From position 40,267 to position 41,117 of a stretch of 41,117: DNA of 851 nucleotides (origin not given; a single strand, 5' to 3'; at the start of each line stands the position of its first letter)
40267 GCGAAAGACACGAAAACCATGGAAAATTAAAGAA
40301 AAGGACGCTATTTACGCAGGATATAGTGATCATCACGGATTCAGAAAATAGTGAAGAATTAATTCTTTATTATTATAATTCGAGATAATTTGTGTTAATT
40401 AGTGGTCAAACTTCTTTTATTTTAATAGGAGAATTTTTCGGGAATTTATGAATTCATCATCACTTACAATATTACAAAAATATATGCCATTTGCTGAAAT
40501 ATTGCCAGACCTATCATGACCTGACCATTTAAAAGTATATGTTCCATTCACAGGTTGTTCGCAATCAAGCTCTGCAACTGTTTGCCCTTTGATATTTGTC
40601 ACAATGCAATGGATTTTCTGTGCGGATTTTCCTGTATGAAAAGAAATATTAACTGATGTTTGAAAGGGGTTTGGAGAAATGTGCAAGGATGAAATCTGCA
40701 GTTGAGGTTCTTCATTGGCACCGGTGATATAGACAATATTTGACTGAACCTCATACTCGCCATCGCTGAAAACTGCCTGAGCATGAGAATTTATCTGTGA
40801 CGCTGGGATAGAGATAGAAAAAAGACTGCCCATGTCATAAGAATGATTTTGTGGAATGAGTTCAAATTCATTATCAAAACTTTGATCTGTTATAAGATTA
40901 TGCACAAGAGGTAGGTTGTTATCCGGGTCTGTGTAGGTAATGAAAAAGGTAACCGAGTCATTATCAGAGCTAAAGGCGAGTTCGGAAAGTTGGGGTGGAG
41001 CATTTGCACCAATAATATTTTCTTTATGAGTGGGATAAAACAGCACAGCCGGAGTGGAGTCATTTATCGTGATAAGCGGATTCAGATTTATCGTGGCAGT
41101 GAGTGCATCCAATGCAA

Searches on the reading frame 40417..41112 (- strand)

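Call 78: search_protein_families(library=pfam, proteins=[window:40417-41112:-], max_evalue=0.0001)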
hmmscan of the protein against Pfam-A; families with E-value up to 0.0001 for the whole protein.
window:40417-41112:- (231 aa): 2 families
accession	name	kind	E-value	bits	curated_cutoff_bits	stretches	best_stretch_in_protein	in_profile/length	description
PF13860.13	FlgD_ig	-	5.5e-09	36.3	27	1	153-215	11-73/79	FlgD Ig-like domain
PF18962.6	Por_Secre_tail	-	1.4e-06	29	27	1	145-226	1-72/75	Secretion system C-terminal sorting domain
